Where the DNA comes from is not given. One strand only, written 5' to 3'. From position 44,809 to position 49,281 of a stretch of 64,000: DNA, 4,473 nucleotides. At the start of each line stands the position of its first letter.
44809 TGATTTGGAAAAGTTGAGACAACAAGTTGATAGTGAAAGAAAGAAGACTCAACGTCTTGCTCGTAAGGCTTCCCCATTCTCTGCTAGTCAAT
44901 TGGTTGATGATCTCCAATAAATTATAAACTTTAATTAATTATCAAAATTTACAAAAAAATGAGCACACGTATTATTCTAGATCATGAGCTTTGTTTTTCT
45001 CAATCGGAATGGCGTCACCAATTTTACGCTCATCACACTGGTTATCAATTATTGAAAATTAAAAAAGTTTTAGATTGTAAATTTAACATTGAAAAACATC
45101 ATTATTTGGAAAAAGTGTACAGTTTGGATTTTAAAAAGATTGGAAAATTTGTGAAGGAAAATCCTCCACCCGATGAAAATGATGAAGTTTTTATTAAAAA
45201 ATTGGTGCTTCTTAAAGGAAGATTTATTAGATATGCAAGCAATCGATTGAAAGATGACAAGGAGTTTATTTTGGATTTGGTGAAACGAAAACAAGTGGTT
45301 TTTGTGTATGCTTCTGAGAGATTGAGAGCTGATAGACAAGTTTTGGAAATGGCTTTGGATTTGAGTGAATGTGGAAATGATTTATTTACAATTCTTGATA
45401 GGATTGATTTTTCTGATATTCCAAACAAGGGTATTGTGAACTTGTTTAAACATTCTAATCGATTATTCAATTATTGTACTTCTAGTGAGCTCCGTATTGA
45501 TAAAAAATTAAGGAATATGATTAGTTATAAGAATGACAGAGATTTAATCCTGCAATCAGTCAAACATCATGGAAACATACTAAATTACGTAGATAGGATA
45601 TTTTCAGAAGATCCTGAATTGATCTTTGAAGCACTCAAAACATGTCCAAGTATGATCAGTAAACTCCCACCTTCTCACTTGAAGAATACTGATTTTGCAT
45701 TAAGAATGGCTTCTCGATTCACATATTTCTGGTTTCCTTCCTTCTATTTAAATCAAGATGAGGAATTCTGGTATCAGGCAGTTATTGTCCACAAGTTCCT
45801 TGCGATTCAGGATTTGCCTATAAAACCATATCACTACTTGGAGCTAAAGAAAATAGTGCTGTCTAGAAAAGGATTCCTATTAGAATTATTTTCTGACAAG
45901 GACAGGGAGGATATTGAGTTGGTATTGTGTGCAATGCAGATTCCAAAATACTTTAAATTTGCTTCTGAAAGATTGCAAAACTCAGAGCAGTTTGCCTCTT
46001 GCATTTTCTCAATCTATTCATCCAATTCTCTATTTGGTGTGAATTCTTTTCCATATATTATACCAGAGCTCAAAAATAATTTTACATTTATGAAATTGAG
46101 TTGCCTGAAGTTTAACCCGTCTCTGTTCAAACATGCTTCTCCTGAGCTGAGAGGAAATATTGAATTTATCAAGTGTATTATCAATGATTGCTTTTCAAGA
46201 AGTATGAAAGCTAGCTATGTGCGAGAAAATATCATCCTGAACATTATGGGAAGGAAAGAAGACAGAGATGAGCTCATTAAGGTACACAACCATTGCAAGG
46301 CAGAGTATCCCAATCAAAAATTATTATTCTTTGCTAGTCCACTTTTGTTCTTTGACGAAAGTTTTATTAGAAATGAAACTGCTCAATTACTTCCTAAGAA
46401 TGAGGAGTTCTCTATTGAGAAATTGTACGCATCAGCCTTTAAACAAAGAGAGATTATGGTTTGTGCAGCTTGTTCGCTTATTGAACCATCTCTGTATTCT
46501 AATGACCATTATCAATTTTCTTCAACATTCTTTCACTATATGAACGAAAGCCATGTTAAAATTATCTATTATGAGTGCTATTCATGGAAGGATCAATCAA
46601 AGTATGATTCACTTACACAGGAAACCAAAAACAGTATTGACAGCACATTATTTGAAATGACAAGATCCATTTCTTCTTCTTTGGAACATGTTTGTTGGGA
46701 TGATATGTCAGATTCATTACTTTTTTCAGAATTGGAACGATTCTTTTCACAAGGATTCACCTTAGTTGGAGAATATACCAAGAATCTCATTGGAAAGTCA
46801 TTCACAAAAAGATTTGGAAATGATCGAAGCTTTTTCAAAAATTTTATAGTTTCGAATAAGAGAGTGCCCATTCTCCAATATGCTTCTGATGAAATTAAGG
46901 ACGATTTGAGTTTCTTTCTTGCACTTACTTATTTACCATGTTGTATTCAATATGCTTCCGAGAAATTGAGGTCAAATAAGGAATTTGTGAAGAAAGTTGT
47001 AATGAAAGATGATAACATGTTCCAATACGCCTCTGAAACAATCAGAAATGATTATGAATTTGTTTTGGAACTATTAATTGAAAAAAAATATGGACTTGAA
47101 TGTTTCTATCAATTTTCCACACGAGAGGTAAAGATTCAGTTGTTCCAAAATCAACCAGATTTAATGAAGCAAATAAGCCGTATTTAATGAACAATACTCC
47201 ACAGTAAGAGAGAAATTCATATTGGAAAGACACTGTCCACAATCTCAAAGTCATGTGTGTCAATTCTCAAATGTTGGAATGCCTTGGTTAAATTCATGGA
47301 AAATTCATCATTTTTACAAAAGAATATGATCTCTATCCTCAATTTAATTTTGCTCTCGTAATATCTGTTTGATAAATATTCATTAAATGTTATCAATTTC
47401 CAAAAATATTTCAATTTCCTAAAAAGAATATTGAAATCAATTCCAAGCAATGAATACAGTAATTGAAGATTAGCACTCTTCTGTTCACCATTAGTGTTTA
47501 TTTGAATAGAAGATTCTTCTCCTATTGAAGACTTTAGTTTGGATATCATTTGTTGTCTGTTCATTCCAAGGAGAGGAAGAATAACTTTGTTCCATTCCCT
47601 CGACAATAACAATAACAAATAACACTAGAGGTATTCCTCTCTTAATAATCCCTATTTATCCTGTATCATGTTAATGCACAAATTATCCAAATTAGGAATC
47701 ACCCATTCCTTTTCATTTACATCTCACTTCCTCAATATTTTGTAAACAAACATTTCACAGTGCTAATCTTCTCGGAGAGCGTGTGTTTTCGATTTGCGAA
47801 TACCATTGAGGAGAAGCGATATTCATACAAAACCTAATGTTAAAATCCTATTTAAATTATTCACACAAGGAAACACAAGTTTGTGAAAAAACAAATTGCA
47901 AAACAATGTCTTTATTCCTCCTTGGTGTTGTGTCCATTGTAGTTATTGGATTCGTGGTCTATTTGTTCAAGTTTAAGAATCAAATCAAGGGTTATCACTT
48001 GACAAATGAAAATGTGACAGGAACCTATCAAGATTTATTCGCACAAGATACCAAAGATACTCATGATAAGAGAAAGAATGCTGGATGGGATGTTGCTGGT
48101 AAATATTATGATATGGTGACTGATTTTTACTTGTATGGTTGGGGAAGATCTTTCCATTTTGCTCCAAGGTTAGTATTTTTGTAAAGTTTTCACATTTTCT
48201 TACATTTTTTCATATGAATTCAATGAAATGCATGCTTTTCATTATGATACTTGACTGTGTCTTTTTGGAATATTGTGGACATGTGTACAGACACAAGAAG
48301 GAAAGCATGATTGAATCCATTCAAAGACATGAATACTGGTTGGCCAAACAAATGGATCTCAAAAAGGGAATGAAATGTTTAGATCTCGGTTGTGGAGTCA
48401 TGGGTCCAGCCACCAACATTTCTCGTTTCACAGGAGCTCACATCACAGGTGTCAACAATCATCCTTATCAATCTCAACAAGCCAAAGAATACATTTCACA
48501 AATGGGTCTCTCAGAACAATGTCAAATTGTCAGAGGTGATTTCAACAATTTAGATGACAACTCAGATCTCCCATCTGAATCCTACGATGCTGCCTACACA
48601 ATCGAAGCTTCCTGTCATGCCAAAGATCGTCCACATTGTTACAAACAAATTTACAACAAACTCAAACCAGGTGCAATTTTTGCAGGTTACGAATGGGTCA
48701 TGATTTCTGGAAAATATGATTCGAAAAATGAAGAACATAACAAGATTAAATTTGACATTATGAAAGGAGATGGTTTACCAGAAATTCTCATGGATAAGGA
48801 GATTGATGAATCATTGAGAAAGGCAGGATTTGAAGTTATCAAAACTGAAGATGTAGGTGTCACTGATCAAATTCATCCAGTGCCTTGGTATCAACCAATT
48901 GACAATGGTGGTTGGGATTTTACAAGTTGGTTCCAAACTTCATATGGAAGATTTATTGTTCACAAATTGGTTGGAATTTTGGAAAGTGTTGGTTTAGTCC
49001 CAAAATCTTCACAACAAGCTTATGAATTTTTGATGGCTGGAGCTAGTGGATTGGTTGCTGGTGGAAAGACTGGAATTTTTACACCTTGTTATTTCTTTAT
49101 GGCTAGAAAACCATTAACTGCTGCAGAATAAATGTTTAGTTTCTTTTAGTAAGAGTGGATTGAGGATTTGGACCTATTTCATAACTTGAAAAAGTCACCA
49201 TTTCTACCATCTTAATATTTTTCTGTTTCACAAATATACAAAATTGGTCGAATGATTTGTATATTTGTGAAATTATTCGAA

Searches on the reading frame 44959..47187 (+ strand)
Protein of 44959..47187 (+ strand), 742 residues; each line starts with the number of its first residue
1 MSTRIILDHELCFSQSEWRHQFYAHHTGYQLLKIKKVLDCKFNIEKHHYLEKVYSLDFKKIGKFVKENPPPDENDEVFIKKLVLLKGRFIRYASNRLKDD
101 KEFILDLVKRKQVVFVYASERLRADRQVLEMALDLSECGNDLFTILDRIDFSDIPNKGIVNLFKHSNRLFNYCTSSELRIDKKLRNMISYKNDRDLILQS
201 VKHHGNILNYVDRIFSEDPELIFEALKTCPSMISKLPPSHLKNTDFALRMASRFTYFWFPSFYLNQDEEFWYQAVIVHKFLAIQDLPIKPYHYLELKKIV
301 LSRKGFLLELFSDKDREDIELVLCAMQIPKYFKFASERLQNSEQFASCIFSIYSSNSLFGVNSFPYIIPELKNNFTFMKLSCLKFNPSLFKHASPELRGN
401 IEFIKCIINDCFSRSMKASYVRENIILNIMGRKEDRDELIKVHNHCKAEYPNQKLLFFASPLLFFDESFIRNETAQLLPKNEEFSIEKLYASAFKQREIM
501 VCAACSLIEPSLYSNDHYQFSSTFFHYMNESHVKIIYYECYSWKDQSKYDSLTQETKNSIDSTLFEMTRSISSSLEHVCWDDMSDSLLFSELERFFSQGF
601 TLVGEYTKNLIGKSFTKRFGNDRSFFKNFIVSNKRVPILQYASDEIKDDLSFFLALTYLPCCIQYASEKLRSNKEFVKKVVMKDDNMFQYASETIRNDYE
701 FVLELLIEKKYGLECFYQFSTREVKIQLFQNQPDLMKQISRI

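Call 12: find_encoding_contigs(protein=window:44959-47184:+, flank=10000, max_places=3)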
Protein window:44959-47184:+ (742 aa): no gene with exactly this product is on record in the collection.

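Call 28: search_protein_families(library=pfam, proteins=[window:44959-47187:+], max_evalue=0.01)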
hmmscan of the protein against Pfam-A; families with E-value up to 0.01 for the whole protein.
window:44959-47187:+ (742 aa): 1 family
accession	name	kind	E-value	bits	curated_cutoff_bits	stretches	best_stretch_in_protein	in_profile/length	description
PF13475.11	DUF4116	-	1.8e-47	159.1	24.9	9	655-693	8-46/49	Domain of unknown function (DUF4116)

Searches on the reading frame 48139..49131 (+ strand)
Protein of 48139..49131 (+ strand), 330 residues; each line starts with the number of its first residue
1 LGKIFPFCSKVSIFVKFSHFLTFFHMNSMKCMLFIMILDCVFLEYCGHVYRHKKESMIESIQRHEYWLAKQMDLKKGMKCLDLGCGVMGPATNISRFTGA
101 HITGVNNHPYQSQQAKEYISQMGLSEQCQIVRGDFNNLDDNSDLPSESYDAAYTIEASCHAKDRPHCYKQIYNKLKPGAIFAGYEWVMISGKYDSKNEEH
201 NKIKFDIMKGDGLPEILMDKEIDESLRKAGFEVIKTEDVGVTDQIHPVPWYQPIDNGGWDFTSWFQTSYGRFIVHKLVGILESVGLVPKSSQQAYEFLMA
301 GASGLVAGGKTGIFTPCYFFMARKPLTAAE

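Call 28: search_protein_families(library=pfam, proteins=[window:48139-49131:+], max_evalue=0.01)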
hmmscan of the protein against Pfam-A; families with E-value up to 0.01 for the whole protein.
window:48139-49131:+ (330 aa): 8 families
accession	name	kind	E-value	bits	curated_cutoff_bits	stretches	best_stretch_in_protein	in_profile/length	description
PF08498.15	Sterol_MT_C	-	3.4e-25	88.4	21.7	1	261-325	1-65/66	Sterol methyltransferase C-terminal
PF08241.18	Methyltransf_11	-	5.3e-12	46.7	21.2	1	81-182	1-94/95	Methyltransferase domain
PF02353.26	CMAS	-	9.2e-12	45.3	27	1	34-239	21-218/273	Mycolic acid cyclopropane synthetase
PF13847.12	Methyltransf_31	-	1.5e-10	41.3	27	1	75-182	2-108/145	Methyltransferase domain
PF13649.12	Methyltransf_25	-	1.2e-09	39.2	27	1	81-178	2-96/97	Methyltransferase domain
PF08242.18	Methyltransf_12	-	6.5e-07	30.4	30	1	81-181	1-98/98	Methyltransferase domain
PF13489.12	Methyltransf_23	-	2.2e-06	28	27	1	71-234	19-162/164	Methyltransferase domain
PF01209.24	Ubie_methyltran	-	0.00044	20.1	20.1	1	58-185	26-153/233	ubiE/COQ5 methyltransferase family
